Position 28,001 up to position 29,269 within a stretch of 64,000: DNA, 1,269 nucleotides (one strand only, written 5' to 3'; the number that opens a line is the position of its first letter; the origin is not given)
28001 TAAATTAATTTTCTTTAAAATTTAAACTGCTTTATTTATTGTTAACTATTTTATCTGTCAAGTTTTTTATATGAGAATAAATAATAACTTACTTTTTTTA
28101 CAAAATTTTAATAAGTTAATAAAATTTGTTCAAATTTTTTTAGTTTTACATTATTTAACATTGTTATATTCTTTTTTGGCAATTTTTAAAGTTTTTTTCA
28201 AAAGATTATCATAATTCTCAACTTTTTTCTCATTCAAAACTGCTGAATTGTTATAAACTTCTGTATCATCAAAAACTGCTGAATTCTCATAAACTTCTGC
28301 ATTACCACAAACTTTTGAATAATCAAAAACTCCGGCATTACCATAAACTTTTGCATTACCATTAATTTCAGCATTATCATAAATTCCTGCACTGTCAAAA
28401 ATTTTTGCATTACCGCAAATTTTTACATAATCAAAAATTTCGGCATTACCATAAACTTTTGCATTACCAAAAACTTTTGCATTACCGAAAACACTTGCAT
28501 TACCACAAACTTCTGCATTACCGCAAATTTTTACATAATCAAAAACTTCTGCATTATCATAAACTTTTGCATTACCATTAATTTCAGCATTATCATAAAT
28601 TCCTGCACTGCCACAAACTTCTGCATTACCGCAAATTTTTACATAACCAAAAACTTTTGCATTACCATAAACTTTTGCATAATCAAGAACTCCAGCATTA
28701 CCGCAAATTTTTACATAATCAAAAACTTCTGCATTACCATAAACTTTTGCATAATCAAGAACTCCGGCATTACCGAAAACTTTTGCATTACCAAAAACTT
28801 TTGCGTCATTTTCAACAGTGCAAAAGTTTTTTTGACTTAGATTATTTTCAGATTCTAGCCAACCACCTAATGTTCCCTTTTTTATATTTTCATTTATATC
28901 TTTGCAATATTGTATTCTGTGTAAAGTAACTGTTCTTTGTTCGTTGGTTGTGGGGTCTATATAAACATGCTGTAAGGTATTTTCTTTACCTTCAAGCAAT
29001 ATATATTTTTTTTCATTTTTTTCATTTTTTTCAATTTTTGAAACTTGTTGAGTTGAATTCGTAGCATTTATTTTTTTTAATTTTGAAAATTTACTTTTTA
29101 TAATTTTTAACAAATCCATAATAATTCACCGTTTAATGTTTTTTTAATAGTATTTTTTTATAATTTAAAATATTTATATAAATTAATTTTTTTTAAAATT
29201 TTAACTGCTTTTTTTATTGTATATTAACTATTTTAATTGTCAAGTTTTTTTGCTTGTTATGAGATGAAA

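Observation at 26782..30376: Tandem triplication of YdcK-like left-handed beta-helix proteins of unknown function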

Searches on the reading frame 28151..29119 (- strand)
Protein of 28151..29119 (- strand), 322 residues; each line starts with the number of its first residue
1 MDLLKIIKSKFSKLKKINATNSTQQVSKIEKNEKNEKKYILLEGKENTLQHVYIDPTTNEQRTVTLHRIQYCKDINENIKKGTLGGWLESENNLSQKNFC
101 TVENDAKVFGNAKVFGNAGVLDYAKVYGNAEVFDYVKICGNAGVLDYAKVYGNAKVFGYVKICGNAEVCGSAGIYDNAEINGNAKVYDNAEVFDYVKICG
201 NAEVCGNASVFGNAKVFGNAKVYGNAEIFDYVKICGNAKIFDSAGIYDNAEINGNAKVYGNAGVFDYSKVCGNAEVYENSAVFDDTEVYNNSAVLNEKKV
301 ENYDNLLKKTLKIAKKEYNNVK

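Call 3: search_protein_families(library=pfam, proteins=[window:28151-29119:-], max_evalue=1)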
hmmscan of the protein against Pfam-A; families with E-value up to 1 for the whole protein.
window:28151-29119:- (322 aa): 4 families
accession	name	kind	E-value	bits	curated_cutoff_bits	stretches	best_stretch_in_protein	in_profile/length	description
PF18836.7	B_solenoid_ydck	-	3.6e-09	36.2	30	0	246-260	3-17/17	YdcK Beta solenoid repeat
PF00132.30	Hexapep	-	2.4e-05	24.3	27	3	210-240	4-34/36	Bacterial transferase hexapeptide (six repeats)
PF16234.10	DUF4892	-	0.0034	17.3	28.8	1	203-234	94-124/183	Domain of unknown function (DUF4892)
PF22382.1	EndoS_helical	-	0.69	10.1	26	0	129-145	43-59/64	Endo-beta-N-acetylglucosaminidase, helical bundle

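Call 4: search_protein_families(library=ncbifam, proteins=[window:28151-29119:-], max_evalue=1)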
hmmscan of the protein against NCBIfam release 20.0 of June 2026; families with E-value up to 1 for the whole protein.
window:28151-29119:- (322 aa): 14 families
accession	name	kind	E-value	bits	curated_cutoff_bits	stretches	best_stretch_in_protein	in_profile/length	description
NF040481.1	YdcK_fam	equivalog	1.9e-25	89.4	350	3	57-184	17-136/326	YdcK family protein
TIGR01853.1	lipid_A_lpxD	equivalog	9.2e-07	28.1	242.5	1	177-268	92-181/325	UDP-3-O-(3-hydroxymyristoyl)glucosamine N-acyltransferase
TIGR01172.1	cysE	equivalog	9.9e-07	28.9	210.65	1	83-136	101-150/162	serine O-acetyltransferase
NF002060.0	PRK00892.1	subfamily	2e-06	27.2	207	2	218-291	106-179/345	UDP-3-O-(3-hydroxymyristoyl)glucosamine N-acyltransferase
NF041874.1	EPS_EpsC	equivalog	3e-06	27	150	2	217-279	84-149/168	serine O-acetyltransferase EpsC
NF000035.1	nosihep_NshR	exception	4.3e-06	26.4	500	1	101-145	89-133/274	NshR family nosiheptide/thiostrepton resistance 23S rRNA methyltransferase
TIGR03570.1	NeuD_NnaD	subfamily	5.6e-06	26.1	160.8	1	162-234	108-180/202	NeuD/PglB/VioB family sugar acetyltransferase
TIGR01852.1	lipid_A_lpxA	equivalog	2.2e-05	23.9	231.05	1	172-228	5-61/254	acyl-ACP--UDP-N-acetylglucosamine O-acyltransferase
NF003657.0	PRK05289.1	equivalog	2.9e-05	23.3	226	2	174-235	6-67/264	acyl-ACP--UDP-N-acetylglucosamine O-acyltransferase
NF052502.1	man1P_GTase_Rv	exception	0.00015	20.8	440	2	151-254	244-344/352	mannose-1-phosphate guanylyltransferase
NF000477.1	NshR_TsnR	equivalog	0.0013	18.2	425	1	101-145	89-133/266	NshR/TsnR family 23S rRNA methyltransferase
TIGR03992.1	Arch_glmU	subfamily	0.0041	16.1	292.1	1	224-300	235-310/393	bifunctional sugar-1-phosphate nucleotidylyltransferase/acetyltransferase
NF046041.1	holin_NGO1622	hypoth_equivalog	0.073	13.5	75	0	177-206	57-86/89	NGO1622 family putative holin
NF038347.1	FtsX_Gpos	exception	0.18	11.1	225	1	10-71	81-142/296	permease-like cell division protein FtsX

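Call 10: search_protein_families(library=padloc, proteins=[window:28151-29119:-], max_evalue=1)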
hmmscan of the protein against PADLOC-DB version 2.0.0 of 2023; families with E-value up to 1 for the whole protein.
window:28151-29119:- (322 aa): 0 families

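Call 11: search_protein_families(library=phrogs, proteins=[window:28151-29119:-], max_evalue=0.1)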
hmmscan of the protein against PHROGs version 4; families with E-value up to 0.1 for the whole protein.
window:28151-29119:- (322 aa): 13 families
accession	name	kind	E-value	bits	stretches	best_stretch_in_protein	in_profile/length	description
phrog_5070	-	unknown function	2.4e-76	256.2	2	57-194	11-147/182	-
phrog_7964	-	unknown function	6.1e-72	242.8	2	29-205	18-181/269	-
phrog_20532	-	unknown function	2.3e-14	54.6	1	210-231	1-22/100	-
phrog_36281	-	unknown function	1.5e-12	48.5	2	177-278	165-266/290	-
phrog_5353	-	unknown function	4.1e-12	47.2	2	101-239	46-184/256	-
phrog_31248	-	unknown function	1.4e-09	39.1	2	156-226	78-148/200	-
phrog_20149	-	unknown function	4.3e-08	34.1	1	63-97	17-50/53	-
phrog_28710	-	unknown function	0.0023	18.4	1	160-219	60-120/217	-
phrog_36982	-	unknown function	0.0034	16.3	1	111-273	303-467/944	-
phrog_6566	-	unknown function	0.011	16.2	0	269-293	90-114/147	-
phrog_22899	-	unknown function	0.013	13.7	0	175-306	1047-1178/1857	-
phrog_28263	-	tail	0.016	13.4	1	110-263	553-700/1400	tail fiber protein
phrog_6372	-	unknown function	0.062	14.2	0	275-320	6-52/64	-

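Call 12: search_dna_similar(query=window:28151-29119:-, collection=phages, mode=protein, max_rows=30)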
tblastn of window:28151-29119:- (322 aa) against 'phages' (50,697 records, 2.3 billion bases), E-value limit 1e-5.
Records with a match: 76; places in all: 211; records where one place covers at least 80% of the query: 0.
Best place of each record, by identity: <60% 76.
By first word of the organism name: Streptococcus 17; Liberibacter 12; Bacillus 10; Vibrio 5; Edwardsiella 5; Xanthomonas 4; Mannheimia 2; Lactobacillus 2; Aeromonas 2; Bacteroides 2; and 13 more.
By host as written in the record: - 7; Vibrio breoganii 5; Bacillus pumilus GR8 4; Candidatus Liberibacter asiaticus UF506 4; Streptococcus thermophilus 3; Mannheimia haemolytica 587A serotype A2 2; Lactobacillus fermentum 2; Xanthomonas citri 2; and 41 more.
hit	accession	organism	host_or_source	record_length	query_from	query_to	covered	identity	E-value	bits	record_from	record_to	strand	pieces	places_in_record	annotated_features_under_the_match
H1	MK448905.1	Streptococcus phage Javan318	Streptococcus mitis P-2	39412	66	300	73%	47.0%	1e-33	223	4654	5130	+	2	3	glycerol kinase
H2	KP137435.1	Mannheimia phage vB_MhS_587AP2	Mannheimia haemolytica 587A serotype A2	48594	65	311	77%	41.0%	3e-18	167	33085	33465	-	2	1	hypothetical protein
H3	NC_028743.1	Mannheimia phage vB_MhS_587AP2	Mannheimia haemolytica 587A serotype A2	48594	65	311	77%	41.0%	3e-18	167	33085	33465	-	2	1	polymer-forming cytoskeletal protein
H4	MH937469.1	Streptococcus phage CHPC919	Streptococcus thermophilus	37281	78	307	71%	44.0%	1e-24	201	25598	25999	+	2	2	hypothetical protein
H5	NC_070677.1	Streptococcus phage CHPC919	Streptococcus thermophilus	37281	78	307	71%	44.0%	1e-24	201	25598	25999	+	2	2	hypothetical protein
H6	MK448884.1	Streptococcus phage Javan246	Streptococcus gordonii SK184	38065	64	300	74%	42.3%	2e-26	202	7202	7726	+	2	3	hypothetical protein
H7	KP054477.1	Lactobacillus phage LfeInf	Lactobacillus fermentum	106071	54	286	72%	42.5%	1e-42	162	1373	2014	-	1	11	hypothetical protein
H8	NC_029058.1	Lactobacillus phage LfeInf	Lactobacillus fermentum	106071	54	286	72%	42.5%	1e-42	162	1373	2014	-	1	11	hypothetical protein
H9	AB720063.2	Xanthomonas phage CP1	Xanthomonas citri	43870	65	312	77%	39.7%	6e-29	214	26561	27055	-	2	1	hypothetical protein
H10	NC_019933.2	Xanthomonas phage CP1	Xanthomonas citri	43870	65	312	77%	39.7%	6e-29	214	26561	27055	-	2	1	hypothetical protein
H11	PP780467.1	Xanthomonas phage MK21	Xanthomonas citri XCC27-12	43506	65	297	72%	41.6%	4e-30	211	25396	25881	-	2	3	polymer-forming cytoskeletal protein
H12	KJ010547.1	Bacillus phage Bp8p-C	Bacillus pumilus GR8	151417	46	301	80%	37.3%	9e-20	155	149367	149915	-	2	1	hypothetical protein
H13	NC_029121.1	Bacillus phage Bp8p-C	Bacillus pumilus GR8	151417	46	301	80%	37.3%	9e-20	155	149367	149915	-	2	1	hypothetical protein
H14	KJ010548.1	Bacillus phage Bp8p-T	Bacillus pumilus GR8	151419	46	301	80%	37.3%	9e-20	155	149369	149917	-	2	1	hypothetical protein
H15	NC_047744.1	Bacillus phage Bp8p-T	Bacillus pumilus GR8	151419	46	301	80%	37.3%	9e-20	155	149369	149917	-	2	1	hypothetical protein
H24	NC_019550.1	Liberibacter phage SC2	Candidatus Liberibacter asiaticus UF506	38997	79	310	72%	39.7%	2e-16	147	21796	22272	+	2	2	hypothetical protein (x2)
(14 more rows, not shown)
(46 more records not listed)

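Call 16: get_annotated_region(hit=H9, flank=6000)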
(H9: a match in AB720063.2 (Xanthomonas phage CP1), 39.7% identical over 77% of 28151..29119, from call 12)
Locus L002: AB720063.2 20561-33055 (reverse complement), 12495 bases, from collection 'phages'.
description: Xanthomonas phage CP1 DNA, complete genome.
organism: Xanthomonas phage CP1 (NCBI taxid 2994055)
taxonomy: Viruses; Duplodnaviria; Heunggongvirae; Uroviricota; Caudoviricetes; Klementvirus; Klementvirus CP1
host: Xanthomonas citri; source: -; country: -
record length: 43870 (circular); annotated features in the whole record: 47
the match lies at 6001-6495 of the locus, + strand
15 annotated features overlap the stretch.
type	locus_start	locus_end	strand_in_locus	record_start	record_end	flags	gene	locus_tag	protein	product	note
CDS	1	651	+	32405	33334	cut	-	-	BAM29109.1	hypothetical protein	ORF37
CDS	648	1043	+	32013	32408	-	-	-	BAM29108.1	hypothetical protein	ORF36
CDS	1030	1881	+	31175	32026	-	-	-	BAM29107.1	putative DNA polymerase III epsilon subunit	ORF35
CDS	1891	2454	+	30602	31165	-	-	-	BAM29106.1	hypothetical protein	ORF34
CDS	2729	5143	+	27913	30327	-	-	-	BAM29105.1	putative RNA polymerase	ORF33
CDS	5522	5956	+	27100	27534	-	-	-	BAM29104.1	hypothetical protein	ORF32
CDS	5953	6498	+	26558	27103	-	-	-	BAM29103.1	hypothetical protein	ORF31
CDS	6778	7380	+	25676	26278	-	-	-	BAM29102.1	hypothetical protein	ORF30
CDS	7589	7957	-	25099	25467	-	-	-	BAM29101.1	hypothetical protein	ORF29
CDS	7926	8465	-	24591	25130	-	-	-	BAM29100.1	hypothetical protein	ORF28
CDS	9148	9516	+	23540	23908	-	-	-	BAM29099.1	hypothetical protein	ORF27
CDS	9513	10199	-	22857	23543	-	-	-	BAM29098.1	hypothetical protein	ORF26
CDS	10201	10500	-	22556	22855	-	-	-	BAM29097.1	hypothetical protein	ORF25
CDS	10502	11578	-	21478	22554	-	-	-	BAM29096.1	hypothetical protein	ORF24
CDS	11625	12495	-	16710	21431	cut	-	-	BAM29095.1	putative tail component protein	ORF23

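Call 35: find_homologous_proteins(query=window:28151-29119:-, max_evalue=1e-10)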
Query window:28151-29119:- (322 aa): 5685 proteins with E <= 1e-10 among 8000 candidates; the best 120 are listed.
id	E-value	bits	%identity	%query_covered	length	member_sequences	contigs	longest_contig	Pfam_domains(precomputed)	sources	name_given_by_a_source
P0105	2.2e-66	242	44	70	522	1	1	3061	PF00132.31,PF25087.2,PF18836.8,PF04519.20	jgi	jgi:UDP-3-O-[3-hydroxymyristoyl] glucosamine N-acyltransferase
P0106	4.4e-65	238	40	69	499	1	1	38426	PF00132.31,PF25087.2,PF18836.8,PF25084.2,PF04519.20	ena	-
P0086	4.6e-65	238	47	89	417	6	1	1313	PF00132.31,PF25087.2,PF25084.2,PF04519.20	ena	-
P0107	2.7e-62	229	39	77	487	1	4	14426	PF00132.31,PF25087.2,PF18836.8,PF25084.2,PF04519.20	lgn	-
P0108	3.2e-62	229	42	70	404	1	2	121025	PF00132.31,PF25087.2,PF18836.8,PF25084.2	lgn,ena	-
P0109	5.1e-60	221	43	74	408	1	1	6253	PF00132.31,PF25087.2,PF18836.8,PF25084.2,PF04519.20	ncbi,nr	ncbi:MAG: hypothetical protein K6D02_02195 [Lachnospiraceae bacterium]|nr:hypothetical protein [Lach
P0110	6.0e-60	221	42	67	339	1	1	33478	PF00132.31,PF18836.8,PF04519.20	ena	-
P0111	1.1e-59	220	42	70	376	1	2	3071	PF00132.31,PF25087.2,PF18836.8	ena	-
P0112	1.5e-58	217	46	71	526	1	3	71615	PF00132.31,PF25087.2,PF18836.8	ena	-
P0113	1.1e-57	214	44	59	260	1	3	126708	PF00132.31,PF18836.8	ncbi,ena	-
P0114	2.9e-57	212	46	46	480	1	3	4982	PF00132.31,PF25087.2,PF18836.8,PF04519.20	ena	-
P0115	3.0e-57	212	47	57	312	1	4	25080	PF18836.8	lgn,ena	-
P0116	4.5e-57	212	35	75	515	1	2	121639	PF00132.31,PF25087.2,PF18836.8,PF04519.20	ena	-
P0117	4.6e-57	212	41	74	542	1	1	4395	PF00132.31,PF25087.2,PF18836.8,PF25084.2,PF04519.20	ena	-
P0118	8.2e-57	211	45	78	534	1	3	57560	PF25087.2,PF18836.8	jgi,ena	-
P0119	4.6e-56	208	45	77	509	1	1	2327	PF00132.31,PF18836.8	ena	-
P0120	9.2e-56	207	44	54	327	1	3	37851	PF24703.3,PF00132.31,PF25087.2,PF18836.8,PF25084.2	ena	-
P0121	1.7e-55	207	47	52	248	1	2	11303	PF00132.31,PF18836.8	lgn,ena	-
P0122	1.8e-54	203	43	79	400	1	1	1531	PF00132.31,PF25087.2,PF18836.8,PF25084.2,PF04519.20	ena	-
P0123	4.1e-54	202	43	57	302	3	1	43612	PF00132.31,PF25087.2,PF18836.8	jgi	-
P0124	4.3e-54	202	40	61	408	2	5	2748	PF25087.2,PF18836.8,PF25084.2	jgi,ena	-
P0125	9.2e-54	201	38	74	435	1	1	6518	PF18836.8,PF04519.20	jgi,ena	-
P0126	1.0e-53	201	39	90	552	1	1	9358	PF00574.29,PF18836.8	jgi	jgi:ATP-dependent protease ClpP protease subunit/carbonic anhydrase/acetyltransferase-like protein (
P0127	1.4e-53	200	38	92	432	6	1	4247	PF18836.8,PF04519.20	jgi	-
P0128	2.0e-53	200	38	78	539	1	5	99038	PF00132.31,PF25087.2,PF18836.8,PF25084.2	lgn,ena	-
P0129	8.2e-53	198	41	71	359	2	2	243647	PF18836.8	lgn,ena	-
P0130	3.5e-52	196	41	63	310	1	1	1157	PF00132.31,PF25087.2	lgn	-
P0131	3.8e-52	196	44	51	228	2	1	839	PF00132.31,PF18836.8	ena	-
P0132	4.0e-52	196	36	64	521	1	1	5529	PF00132.31,PF25087.2,PF18836.8,PF04519.20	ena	-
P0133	6.2e-52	195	43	71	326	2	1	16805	PF24703.3,PF25087.2,PF18836.8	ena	-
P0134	8.8e-52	194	36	85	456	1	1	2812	PF00132.31,PF25087.2,PF18836.8,PF04519.20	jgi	jgi:UDP-3-O-[3-hydroxymyristoyl] glucosamine N-acyltransferase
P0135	1.9e-51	193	44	69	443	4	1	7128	PF00132.31,PF25087.2,PF18836.8,PF25084.2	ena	-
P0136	3.9e-51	192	43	65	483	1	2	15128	PF00132.31,PF18836.8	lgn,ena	-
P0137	1.3e-50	191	41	61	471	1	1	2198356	PF25087.2,PF18836.8,PF25084.2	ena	-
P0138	2.7e-50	189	40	59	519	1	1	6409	PF00132.31,PF25087.2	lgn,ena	-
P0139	2.8e-49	186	42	62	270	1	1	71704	PF00132.31,PF18836.8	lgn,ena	-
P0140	4.6e-49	185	40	77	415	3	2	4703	PF25087.2,PF18836.8,PF25084.2,PF04519.20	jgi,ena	-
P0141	5.0e-49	185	48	47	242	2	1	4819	PF18836.8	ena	-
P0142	3.2e-48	183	45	71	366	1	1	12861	PF00132.31,PF25087.2,PF18836.8,PF25084.2,PF04519.20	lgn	-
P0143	3.7e-48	182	42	71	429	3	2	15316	PF00132.31,PF18836.8,PF04519.20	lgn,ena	-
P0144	4.2e-48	182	35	82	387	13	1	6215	PF00132.31,PF25087.2,PF18836.8,PF25084.2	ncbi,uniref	ncbi:hypothetical protein [Bartonella sp. AS69XJJH]|uniref:hypothetical protein n=1 Tax=Bartonella s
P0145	5.1e-48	182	41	70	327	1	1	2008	PF24703.3,PF00132.31,PF25087.2,PF18836.8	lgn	-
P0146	5.7e-48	182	41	74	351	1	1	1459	PF00132.31,PF25087.2,PF18836.8,PF25084.2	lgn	-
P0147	7.1e-48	182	43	71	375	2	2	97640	PF00132.31,PF25087.2,PF18836.8,PF25084.2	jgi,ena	-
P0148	8.6e-48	181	40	74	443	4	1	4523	PF00132.31,PF25087.2,PF18836.8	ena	-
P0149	9.8e-48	181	38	78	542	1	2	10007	PF00132.31,PF25087.2,PF18836.8,PF25084.2,PF04519.20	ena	-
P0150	7.1e-47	178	41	69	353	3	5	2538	PF00132.31,PF25087.2,PF18836.8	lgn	-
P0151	7.1e-47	178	34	67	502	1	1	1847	PF00132.31,PF25087.2,PF18836.8,PF25084.2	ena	-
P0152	8.4e-47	178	40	61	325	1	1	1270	PF24729.3,PF00132.31,PF18836.8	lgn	-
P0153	8.8e-47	178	37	61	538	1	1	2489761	PF18836.8,PF04519.20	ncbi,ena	-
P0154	1.2e-46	178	35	65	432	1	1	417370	PF18836.8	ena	-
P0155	1.3e-46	177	44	78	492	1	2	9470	PF00132.31,PF25087.2,PF18836.8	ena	-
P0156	1.3e-46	177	39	70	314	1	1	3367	PF00132.31,PF25087.2,PF18836.8,PF25084.2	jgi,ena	-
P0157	2.1e-46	177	45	70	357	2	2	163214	PF24703.3,PF00132.31,PF25087.2,PF18836.8,PF25084.2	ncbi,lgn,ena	-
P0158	4.0e-46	176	46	50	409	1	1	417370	PF25087.2,PF18836.8,PF04519.20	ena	-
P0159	4.7e-46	176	40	41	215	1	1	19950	PF18836.8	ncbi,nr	ncbi:polymer-forming cytoskeletal protein [Glaesserella parasuis]|nr:polymer-forming cytoskeletal pr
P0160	6.5e-46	175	35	67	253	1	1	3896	PF18836.8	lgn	-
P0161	6.9e-46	175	43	62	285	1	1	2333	PF18836.8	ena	-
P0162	7.1e-46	175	45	59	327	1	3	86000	PF24703.3,PF00132.31,PF25087.2,PF18836.8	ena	-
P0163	7.6e-46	175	41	80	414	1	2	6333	PF00132.31,PF18836.8,PF04519.20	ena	-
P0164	1.4e-45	174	44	78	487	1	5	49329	PF25087.2,PF18836.8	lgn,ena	-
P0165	1.5e-45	174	43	71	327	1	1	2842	PF24703.3,PF00132.31,PF25087.2,PF18836.8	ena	-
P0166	2.3e-45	173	38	80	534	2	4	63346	PF00132.31,PF25087.2,PF18836.8,PF25084.2,PF04519.20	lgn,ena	-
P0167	3.3e-45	173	46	68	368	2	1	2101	PF00132.31,PF25087.2,PF18836.8,PF25084.2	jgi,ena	-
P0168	4.7e-45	172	45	60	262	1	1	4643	PF00132.31,PF25087.2,PF18836.8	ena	-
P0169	6.4e-45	172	50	44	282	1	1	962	PF18836.8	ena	-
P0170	8.0e-45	172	42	78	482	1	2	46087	PF00132.31,PF18836.8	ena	-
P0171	8.1e-45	172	45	45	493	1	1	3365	PF00132.31,PF25087.2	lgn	-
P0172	9.7e-45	171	46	52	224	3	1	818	PF18836.8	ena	-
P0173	1.4e-44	171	47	68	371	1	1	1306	PF00132.31,PF25087.2,PF18836.8,PF25084.2,PF04519.20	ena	-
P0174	1.7e-44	170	38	65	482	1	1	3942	PF25087.2,PF18836.8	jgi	-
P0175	2.0e-44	170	40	70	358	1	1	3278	PF00132.31,PF25087.2,PF18836.8,PF25084.2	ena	-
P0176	2.0e-44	170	32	57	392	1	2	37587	PF18836.8,PF04519.20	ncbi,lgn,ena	-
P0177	2.1e-44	170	45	55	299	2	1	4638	PF00132.31,PF18836.8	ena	-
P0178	4.9e-44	169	39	63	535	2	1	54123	PF00132.31,PF25087.2,PF18836.8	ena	-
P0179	7.3e-44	168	41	70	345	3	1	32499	PF00132.31,PF25087.2,PF18836.8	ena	-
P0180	8.2e-44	168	49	52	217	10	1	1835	PF18836.8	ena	-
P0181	8.4e-44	168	43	75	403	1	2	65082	PF25087.2,PF18836.8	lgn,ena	-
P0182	9.6e-44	168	42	70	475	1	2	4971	PF18836.8,PF04519.20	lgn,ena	-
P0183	1.0e-43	168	44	69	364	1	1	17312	PF24703.3,PF00132.31,PF25087.2,PF18836.8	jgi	jgi:UDP-3-O-[3-hydroxymyristoyl] glucosamine N-acyltransferase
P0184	1.1e-43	168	44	61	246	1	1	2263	PF00132.31,PF18836.8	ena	-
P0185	1.5e-43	167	47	68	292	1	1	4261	PF00132.31,PF18836.8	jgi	-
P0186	1.5e-43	167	46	53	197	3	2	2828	PF18836.8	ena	-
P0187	1.8e-43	167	41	86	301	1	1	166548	PF00132.31,PF18836.8,PF04519.20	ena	-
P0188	2.8e-43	166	42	70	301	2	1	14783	PF00132.31,PF18836.8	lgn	-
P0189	4.7e-43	166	44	70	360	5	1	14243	PF00132.31,PF25087.2,PF18836.8,PF25084.2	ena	-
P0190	4.7e-43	166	37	72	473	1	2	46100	PF00132.31,PF25087.2,PF18836.8,PF25084.2,PF04519.20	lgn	-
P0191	5.6e-43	165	47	61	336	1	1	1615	PF24703.3,PF25087.2,PF18836.8,PF04519.20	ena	-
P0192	5.7e-43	165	43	66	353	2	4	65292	PF00132.31,PF18836.8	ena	-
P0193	6.3e-43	165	50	37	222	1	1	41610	PF18836.8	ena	-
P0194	6.7e-43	165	45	58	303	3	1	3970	PF00132.31,PF25087.2,PF18836.8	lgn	-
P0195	6.9e-43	165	38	62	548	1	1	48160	PF18836.8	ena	-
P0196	7.7e-43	165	48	59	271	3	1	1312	PF00132.31,PF25087.2,PF18836.8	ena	-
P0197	8.8e-43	165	46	58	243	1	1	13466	PF00132.31,PF18836.8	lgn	-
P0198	9.8e-43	165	39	68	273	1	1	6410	PF00132.31,PF18836.8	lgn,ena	-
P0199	1.1e-42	164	36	64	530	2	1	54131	PF00132.31,PF25087.2,PF18836.8,PF04519.20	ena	-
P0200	1.2e-42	164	41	61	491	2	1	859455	PF00132.31,PF25087.2,PF18836.8,PF04519.20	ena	-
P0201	1.7e-42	164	43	75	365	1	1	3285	PF24703.3,PF25087.2,PF18836.8,PF04519.20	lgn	-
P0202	1.9e-42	164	38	77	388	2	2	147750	PF00132.31,PF25087.2,PF18836.8,PF25084.2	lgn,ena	-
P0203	2.3e-42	163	47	51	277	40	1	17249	PF00132.31,PF18836.8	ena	-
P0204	2.3e-42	163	55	54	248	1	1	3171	PF18836.8,PF04519.20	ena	-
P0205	2.6e-42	163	48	56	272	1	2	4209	PF18836.8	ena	-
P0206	3.1e-42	163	37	61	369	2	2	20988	PF00132.31,PF25087.2,PF18836.8,PF25084.2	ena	-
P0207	3.2e-42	163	43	69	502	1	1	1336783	PF00132.31,PF25087.2,PF18836.8,PF04519.20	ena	-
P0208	3.2e-42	163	50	59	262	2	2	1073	PF18836.8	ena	-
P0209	4.0e-42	163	40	78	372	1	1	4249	PF24703.3,PF19062.6,PF00132.31,PF18836.8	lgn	-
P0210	4.2e-42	163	45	69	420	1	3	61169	PF00132.31,PF25087.2,PF18836.8,PF25084.2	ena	-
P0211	4.9e-42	162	47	52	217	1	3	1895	PF00132.31,PF18836.8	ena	-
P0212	5.4e-42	162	40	46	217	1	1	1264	PF18836.8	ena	-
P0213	6.2e-42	162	36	70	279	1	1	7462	PF18836.8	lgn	-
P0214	6.5e-42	162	41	72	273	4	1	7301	PF18836.8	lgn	-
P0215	6.6e-42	162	45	64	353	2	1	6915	PF00132.31,PF18836.8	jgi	-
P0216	9.7e-42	161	47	67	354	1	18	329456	PF00132.31,PF18836.8,PF04519.20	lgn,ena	-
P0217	9.7e-42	161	42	55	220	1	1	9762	PF00132.31,PF18836.8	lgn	-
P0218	9.8e-42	161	41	71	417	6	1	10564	PF18836.8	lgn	-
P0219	1.0e-41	161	52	57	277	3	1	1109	PF18836.8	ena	-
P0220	1.2e-41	161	47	52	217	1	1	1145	PF00132.31,PF18836.8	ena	-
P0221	1.4e-41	161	52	43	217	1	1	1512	PF00132.31,PF18836.8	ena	-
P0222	1.5e-41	161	40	56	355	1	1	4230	PF00132.31,PF25087.2,PF18836.8,PF25084.2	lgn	-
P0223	1.8e-41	161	45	65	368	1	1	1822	PF00132.31,PF18836.8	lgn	-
